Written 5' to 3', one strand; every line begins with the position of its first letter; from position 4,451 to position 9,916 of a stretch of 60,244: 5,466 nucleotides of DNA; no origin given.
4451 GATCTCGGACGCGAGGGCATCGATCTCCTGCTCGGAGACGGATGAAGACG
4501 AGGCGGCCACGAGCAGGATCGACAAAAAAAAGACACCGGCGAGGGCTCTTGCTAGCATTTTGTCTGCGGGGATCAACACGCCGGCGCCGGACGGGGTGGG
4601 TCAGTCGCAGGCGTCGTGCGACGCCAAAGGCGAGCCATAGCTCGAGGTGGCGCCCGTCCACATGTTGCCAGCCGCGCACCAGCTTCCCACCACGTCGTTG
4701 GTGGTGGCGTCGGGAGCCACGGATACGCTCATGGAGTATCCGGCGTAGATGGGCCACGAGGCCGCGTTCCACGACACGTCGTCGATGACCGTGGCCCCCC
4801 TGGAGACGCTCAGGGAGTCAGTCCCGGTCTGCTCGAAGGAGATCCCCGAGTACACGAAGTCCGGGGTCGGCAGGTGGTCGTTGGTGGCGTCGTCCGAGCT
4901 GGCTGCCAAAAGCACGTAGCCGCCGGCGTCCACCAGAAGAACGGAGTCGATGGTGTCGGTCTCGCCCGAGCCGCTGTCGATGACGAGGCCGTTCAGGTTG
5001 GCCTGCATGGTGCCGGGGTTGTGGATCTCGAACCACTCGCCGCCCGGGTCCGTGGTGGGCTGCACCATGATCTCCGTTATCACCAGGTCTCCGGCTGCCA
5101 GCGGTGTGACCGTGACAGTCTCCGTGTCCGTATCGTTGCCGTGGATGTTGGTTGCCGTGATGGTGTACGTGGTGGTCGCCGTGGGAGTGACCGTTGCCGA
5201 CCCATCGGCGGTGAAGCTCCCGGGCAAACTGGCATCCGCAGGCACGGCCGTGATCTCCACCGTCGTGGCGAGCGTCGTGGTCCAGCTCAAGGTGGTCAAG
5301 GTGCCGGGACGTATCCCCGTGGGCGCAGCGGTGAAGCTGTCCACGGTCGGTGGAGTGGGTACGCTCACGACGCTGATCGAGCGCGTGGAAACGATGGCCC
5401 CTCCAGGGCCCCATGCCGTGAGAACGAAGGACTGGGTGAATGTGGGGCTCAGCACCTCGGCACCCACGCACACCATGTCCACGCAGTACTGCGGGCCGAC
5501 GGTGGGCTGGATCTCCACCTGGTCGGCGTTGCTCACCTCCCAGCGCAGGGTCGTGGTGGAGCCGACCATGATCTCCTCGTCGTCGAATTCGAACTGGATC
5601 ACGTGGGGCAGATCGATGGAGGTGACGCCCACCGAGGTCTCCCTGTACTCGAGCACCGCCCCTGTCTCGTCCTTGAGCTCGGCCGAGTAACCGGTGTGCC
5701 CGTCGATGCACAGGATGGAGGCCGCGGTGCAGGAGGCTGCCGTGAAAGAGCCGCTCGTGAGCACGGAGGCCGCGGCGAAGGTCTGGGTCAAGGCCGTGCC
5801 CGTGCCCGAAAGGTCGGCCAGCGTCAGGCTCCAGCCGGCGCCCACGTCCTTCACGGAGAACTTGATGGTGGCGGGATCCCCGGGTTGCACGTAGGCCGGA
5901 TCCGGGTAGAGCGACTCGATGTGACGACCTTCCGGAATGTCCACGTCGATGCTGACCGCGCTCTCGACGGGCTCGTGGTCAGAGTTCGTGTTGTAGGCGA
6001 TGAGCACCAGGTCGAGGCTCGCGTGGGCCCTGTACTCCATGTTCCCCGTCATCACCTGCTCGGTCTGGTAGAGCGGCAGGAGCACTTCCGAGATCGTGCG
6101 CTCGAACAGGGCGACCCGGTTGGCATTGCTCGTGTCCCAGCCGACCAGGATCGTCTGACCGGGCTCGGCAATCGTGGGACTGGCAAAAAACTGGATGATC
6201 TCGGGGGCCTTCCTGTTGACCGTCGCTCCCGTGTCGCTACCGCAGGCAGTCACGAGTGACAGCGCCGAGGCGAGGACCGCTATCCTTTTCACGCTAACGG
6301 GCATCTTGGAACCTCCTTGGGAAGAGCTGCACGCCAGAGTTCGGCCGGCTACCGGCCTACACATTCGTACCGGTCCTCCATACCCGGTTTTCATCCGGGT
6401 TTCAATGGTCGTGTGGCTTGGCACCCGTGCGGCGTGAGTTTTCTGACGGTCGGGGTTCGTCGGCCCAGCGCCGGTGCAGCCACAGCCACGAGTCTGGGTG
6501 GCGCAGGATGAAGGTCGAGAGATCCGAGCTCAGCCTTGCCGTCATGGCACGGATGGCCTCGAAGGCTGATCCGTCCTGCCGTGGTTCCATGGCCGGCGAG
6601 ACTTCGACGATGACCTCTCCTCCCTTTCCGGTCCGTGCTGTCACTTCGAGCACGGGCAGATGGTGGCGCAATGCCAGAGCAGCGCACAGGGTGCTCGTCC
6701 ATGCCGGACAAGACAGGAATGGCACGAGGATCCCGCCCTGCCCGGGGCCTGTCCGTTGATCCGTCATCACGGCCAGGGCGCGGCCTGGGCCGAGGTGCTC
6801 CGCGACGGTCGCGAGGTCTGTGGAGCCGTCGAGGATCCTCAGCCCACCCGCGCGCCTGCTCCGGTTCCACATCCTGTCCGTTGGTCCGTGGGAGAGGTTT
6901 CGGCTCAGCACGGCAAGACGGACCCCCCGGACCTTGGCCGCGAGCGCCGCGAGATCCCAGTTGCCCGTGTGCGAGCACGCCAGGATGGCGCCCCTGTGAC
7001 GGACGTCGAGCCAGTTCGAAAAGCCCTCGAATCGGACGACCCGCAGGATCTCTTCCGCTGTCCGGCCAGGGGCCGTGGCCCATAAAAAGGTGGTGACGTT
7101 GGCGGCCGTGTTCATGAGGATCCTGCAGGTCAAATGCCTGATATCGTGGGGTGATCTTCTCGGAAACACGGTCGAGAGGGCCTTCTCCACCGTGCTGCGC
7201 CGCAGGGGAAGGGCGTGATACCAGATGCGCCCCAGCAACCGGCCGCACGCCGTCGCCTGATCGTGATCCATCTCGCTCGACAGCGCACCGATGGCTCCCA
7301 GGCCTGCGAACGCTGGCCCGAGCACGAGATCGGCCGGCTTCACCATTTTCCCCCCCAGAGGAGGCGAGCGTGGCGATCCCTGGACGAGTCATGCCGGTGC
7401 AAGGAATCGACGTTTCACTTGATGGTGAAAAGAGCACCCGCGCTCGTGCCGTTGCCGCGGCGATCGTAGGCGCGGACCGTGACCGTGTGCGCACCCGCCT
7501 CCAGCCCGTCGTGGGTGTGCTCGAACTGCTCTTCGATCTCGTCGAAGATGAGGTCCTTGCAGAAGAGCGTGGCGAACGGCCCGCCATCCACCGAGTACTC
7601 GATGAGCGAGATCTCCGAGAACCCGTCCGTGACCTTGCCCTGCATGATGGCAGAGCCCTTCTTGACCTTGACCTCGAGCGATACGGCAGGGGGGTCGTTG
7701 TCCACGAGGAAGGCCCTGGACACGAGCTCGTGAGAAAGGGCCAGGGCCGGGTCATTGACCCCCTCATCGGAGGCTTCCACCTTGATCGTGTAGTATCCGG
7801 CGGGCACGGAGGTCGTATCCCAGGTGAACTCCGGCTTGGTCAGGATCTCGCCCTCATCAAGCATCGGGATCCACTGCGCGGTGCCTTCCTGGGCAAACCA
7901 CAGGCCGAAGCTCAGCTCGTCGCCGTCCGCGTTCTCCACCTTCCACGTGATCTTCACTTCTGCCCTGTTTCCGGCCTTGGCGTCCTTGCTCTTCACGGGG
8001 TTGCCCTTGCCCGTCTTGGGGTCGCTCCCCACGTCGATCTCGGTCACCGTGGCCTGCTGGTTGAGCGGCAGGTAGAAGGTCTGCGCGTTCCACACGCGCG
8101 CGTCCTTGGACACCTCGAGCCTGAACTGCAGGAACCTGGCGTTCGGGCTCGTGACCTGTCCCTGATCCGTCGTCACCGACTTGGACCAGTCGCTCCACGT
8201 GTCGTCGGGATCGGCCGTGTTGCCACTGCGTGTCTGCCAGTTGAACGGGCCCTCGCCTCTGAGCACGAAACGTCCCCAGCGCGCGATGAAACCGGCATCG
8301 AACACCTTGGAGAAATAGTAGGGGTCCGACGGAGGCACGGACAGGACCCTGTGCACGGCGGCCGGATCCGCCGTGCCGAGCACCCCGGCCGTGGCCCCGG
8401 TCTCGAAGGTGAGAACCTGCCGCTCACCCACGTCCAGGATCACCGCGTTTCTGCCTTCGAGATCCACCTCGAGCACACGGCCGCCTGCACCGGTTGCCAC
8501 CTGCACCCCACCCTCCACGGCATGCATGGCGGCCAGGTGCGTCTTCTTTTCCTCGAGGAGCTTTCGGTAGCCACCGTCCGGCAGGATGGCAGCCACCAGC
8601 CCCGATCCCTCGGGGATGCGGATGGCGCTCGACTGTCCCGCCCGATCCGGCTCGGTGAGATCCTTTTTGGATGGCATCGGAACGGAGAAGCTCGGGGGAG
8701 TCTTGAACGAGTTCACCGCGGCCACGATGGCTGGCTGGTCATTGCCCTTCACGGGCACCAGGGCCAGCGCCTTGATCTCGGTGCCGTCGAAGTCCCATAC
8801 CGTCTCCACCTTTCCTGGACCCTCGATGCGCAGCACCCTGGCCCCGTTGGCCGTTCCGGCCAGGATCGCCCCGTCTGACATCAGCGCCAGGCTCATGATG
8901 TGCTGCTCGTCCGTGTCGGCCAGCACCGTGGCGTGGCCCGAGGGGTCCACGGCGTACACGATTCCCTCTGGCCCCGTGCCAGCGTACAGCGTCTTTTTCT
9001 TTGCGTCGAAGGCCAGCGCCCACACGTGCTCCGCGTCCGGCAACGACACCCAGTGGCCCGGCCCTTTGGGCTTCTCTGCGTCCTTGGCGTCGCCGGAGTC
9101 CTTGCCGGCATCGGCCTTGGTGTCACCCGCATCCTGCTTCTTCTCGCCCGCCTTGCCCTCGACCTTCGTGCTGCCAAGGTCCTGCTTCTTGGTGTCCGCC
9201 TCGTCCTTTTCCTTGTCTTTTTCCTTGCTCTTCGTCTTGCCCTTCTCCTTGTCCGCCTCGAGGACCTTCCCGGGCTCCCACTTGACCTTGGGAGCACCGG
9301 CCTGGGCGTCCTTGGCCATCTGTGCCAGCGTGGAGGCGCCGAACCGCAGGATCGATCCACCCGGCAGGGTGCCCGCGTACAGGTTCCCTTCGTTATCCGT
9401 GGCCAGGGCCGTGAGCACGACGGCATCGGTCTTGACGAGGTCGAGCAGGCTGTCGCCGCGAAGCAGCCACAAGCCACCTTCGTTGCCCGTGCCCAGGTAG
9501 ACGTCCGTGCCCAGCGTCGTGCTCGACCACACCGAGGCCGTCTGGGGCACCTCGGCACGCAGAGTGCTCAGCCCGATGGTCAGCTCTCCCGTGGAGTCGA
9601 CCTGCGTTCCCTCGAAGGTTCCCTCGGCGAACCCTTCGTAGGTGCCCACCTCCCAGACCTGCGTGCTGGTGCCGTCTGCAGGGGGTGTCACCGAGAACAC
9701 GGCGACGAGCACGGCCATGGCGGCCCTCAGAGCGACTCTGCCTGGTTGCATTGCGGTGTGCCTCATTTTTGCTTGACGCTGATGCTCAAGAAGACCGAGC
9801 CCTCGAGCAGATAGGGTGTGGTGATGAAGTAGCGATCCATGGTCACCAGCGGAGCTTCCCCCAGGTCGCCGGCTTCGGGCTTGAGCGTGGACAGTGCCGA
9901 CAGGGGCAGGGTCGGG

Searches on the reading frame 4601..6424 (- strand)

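Call 6: search_protein_families(library=pfam, proteins=[window:4601-6424:-], max_evalue=0.0001)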
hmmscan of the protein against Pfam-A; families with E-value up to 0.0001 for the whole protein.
window:4601-6424:- (607 aa): 1 family
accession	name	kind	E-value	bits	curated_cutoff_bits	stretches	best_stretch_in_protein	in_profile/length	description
PF00932.25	LTD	-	4.5e-10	40.3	34.3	1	443-552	4-107/109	Lamin Tail Domain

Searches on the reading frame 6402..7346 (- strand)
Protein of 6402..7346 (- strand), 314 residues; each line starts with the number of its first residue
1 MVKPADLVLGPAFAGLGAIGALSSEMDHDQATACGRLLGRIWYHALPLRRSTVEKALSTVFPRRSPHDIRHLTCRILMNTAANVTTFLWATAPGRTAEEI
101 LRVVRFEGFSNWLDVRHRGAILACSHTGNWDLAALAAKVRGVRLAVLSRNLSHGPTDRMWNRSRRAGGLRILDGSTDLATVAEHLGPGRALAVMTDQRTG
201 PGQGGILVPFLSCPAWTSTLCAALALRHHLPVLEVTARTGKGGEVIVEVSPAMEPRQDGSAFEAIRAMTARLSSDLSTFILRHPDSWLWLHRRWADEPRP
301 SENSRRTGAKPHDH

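Call 6: search_protein_families(library=pfam, proteins=[window:6402-7346:-], max_evalue=0.0001)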
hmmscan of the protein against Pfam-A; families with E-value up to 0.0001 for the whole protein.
window:6402-7346:- (314 aa): 1 family
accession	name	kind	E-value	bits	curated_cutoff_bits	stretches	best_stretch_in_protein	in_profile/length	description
PF03279.18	Lip_A_acyltrans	-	2.9e-32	112.5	22.3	1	24-294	27-293/295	Bacterial lipid A biosynthesis acyltransferase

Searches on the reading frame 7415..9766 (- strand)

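Call 6: search_protein_families(library=pfam, proteins=[window:7415-9766:-], max_evalue=0.0001)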
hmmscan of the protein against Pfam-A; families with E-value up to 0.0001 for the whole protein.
window:7415-9766:- (783 aa): 0 families

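Call 90: search_protein_families(library=pfam, proteins=[window:7415-9766:-], max_evalue=0.01)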
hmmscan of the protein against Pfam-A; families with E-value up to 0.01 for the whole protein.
window:7415-9766:- (783 aa): 5 families
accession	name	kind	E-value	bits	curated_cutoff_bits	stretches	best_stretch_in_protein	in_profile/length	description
PF13860.13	FlgD_ig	-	0.00076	19.8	27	0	646-668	51-78/79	FlgD Ig-like domain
PF13750.12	Big_3_3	-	0.0017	18.5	27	0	646-708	4-63/157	Bacterial Ig-like domain (group 3)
PF17957.7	Big_7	-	0.0021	19.1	24.1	0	705-764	19-70/70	Bacterial Ig domain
PF20067.5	SSL_N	-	0.0026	18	18.9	0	121-142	26-46/46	Strictosidine synthase-like, N-terminal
PF00801.26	PKD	-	0.0049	17.3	23.5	0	749-774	48-73/80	PKD domain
